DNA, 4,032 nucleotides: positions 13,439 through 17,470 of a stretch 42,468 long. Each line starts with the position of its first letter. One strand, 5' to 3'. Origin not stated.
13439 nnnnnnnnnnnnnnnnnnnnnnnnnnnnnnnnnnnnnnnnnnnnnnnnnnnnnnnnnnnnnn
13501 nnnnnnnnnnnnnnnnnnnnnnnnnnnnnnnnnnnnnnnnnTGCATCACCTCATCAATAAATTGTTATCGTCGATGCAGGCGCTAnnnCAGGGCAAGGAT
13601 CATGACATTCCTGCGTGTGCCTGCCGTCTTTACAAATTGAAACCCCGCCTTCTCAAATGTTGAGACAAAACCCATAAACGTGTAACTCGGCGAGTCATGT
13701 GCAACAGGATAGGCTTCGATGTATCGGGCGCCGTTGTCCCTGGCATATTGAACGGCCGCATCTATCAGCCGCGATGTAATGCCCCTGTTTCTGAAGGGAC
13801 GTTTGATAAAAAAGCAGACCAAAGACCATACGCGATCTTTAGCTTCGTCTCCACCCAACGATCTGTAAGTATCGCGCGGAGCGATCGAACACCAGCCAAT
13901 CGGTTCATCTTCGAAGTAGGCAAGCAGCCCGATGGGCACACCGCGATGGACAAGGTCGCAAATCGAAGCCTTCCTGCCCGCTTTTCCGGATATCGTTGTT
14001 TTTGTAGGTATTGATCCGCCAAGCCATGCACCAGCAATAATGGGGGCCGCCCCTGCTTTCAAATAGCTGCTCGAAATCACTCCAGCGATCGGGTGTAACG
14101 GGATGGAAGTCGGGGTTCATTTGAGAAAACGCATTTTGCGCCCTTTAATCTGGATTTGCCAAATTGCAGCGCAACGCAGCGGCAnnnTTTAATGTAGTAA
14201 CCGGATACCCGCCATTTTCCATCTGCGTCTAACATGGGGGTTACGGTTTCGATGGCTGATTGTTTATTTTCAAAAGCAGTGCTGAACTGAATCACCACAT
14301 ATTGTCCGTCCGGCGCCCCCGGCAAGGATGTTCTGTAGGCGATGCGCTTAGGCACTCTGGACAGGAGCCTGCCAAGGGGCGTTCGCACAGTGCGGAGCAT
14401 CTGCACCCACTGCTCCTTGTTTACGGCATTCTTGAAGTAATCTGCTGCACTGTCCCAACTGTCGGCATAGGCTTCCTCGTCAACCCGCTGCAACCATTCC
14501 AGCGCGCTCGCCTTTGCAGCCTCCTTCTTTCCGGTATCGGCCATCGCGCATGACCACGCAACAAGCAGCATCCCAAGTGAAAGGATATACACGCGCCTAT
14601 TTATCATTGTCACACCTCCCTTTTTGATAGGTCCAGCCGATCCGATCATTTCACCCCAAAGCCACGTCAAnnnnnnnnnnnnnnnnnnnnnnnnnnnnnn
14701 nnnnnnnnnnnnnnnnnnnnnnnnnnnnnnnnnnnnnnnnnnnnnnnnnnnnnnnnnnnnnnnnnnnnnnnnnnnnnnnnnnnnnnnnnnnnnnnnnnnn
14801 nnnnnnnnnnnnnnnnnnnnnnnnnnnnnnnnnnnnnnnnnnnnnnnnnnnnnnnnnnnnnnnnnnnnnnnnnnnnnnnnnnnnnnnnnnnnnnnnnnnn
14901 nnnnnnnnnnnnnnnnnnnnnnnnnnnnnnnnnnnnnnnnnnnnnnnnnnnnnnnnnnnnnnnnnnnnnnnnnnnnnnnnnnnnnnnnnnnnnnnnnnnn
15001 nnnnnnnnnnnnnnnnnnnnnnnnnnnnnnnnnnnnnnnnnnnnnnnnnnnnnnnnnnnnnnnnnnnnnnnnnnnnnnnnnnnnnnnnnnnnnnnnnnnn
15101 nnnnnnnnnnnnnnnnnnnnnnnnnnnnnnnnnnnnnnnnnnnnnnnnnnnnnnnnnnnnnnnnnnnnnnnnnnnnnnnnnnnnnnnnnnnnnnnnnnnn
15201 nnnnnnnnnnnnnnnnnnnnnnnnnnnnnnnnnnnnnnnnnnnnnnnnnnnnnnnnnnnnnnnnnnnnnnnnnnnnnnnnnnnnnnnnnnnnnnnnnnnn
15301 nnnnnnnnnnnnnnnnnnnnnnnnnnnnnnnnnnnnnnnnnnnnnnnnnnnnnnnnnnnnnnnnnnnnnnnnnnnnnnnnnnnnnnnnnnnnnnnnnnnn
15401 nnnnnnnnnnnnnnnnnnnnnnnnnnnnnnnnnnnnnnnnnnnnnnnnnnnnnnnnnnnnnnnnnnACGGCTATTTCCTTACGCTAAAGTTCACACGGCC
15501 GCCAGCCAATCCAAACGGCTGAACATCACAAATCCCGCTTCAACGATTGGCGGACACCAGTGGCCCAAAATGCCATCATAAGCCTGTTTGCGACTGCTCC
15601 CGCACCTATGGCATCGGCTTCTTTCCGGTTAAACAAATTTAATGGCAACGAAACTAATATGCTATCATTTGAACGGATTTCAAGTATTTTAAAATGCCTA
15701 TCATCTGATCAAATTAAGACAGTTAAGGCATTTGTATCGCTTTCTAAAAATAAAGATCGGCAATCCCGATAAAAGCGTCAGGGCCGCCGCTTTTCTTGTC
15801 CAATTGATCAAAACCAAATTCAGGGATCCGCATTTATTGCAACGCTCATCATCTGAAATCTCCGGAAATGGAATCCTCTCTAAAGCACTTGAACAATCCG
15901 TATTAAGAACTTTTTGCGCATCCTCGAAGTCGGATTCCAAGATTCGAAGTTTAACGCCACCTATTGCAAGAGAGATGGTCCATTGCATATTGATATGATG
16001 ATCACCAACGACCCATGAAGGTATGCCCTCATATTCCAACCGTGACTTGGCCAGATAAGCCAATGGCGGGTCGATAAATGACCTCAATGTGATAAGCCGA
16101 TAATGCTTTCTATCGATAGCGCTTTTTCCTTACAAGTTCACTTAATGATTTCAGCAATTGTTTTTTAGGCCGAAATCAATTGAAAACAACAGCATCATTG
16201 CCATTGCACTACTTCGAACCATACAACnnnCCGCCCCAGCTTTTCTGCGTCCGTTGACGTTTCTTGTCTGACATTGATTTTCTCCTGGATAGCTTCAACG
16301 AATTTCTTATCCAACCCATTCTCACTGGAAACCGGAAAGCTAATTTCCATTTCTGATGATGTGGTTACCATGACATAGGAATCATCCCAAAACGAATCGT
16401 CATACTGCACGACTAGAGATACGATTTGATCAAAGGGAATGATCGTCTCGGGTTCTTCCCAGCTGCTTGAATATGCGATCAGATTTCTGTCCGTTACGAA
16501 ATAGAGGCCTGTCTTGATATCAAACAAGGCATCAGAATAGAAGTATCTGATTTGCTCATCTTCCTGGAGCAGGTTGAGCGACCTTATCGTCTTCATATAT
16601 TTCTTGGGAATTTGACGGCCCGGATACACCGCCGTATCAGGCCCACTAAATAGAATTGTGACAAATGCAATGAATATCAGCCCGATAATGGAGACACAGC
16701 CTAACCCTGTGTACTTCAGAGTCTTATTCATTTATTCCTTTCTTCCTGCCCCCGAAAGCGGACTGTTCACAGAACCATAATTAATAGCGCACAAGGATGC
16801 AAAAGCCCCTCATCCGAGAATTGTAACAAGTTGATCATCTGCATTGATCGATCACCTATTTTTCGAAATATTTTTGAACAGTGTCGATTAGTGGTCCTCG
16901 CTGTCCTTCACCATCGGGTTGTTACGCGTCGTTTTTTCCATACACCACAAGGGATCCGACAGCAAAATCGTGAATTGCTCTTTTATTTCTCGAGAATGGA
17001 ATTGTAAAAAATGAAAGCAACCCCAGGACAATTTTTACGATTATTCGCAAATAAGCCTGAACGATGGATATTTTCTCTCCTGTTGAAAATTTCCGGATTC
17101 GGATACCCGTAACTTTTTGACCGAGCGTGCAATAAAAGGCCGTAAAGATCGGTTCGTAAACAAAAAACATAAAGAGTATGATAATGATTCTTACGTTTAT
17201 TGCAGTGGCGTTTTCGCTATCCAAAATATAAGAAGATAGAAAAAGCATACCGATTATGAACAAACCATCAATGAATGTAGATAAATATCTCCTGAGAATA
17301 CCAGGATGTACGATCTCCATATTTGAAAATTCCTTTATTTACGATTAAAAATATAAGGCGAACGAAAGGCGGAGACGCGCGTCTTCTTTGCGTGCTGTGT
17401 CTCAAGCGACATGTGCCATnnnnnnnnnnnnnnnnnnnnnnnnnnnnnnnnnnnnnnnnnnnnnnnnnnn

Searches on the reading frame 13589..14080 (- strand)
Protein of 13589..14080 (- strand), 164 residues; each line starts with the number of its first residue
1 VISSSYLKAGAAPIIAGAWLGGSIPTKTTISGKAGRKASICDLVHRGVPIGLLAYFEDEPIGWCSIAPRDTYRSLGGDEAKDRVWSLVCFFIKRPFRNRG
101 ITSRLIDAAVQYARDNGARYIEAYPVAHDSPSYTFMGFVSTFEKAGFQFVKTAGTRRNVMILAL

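Call 62: search_protein_families(library=padloc, proteins=[window:13589-14080:-], max_evalue=0.01)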
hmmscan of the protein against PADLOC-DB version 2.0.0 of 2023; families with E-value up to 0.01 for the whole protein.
window:13589-14080:- (164 aa): 0 families

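Call 63: search_protein_families(library=pfam, proteins=[window:13589-14080:-], max_evalue=0.001)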
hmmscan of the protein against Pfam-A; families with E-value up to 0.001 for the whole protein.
window:13589-14080:- (164 aa): 4 families
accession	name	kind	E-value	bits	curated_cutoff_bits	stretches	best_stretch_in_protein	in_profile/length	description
PF00583.31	Acetyltransf_1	-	7e-11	42.9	20.7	1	49-132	33-107/116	Acetyltransferase (GNAT) family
PF13508.13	Acetyltransf_7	-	1.7e-05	25.5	27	1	53-138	7-82/84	Acetyltransferase (GNAT) domain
PF13673.13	Acetyltransf_10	-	0.0001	22.7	23.6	1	86-150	53-122/128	Acetyltransferase (GNAT) domain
PF14542.12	Acetyltransf_CG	-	0.00028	21.4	30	1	80-119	20-59/80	GCN5-related N-acetyl-transferase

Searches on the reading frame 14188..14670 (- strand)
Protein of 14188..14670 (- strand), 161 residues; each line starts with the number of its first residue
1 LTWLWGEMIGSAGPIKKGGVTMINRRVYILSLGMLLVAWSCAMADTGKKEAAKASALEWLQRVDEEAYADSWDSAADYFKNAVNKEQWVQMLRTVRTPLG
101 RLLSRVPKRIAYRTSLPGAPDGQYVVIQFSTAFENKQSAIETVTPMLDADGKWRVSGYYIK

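Call 62: search_protein_families(library=padloc, proteins=[window:14188-14670:-], max_evalue=0.01)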
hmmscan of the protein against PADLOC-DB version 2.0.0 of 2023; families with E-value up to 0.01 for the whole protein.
window:14188-14670:- (161 aa): 0 families

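Call 63: search_protein_families(library=pfam, proteins=[window:14188-14670:-], max_evalue=0.001)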
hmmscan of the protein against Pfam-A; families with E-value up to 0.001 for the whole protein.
window:14188-14670:- (161 aa): 1 family
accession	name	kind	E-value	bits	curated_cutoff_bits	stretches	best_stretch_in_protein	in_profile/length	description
PF13211.12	DUF4019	-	1.9e-38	131.5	26.5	1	56-158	2-104/104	Protein of unknown function (DUF4019)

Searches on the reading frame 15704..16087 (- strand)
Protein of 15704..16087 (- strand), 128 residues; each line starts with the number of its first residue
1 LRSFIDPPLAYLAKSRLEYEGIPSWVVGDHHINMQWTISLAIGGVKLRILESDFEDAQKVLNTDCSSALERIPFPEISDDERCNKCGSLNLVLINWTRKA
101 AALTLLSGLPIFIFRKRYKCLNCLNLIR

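Call 15: search_protein_families(library=pfam, proteins=[window:15704-16087:-], max_evalue=0.01)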
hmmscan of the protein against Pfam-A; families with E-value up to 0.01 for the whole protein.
window:15704-16087:- (128 aa): 1 family
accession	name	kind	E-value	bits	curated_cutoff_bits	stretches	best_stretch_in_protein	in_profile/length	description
PF09413.15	DUF2007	-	7.4e-05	23.3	25.7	1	6-61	9-62/66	Putative prokaryotic signal transducing protein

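Call 62: search_protein_families(library=padloc, proteins=[window:15704-16087:-], max_evalue=0.01)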
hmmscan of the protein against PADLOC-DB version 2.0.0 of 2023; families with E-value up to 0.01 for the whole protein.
window:15704-16087:- (128 aa): 0 families

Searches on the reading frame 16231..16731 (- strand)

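Call 15: search_protein_families(library=pfam, proteins=[window:16231-16731:-], max_evalue=0.01)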
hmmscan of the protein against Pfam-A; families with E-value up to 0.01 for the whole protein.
window:16231-16731:- (167 aa): 1 family
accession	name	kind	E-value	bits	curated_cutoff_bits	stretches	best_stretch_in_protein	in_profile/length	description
PF14470.12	bPH_3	-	0.00093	20.1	23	1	55-149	1-94/95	Bacterial PH domain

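Call 62: search_protein_families(library=padloc, proteins=[window:16231-16731:-], max_evalue=0.01)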
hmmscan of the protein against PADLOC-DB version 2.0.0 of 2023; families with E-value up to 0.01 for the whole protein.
window:16231-16731:- (167 aa): 0 families

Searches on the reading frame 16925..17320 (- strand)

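Call 15: search_protein_families(library=pfam, proteins=[window:16925-17320:-], max_evalue=0.01)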
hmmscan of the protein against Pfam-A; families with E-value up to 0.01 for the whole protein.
window:16925-17320:- (132 aa): 1 family
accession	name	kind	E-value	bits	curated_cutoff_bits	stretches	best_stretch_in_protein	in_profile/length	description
PF06271.18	RDD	-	4.6e-13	50.1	24.1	1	6-120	2-135/137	RDD family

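Call 62: search_protein_families(library=padloc, proteins=[window:16925-17320:-], max_evalue=0.01)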
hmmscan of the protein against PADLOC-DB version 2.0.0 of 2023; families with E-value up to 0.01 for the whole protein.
window:16925-17320:- (132 aa): 1 family
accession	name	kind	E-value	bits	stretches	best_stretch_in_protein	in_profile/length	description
PDLC04051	PD-T4-6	-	6.3e-05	20.1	1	30-127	362-472/476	-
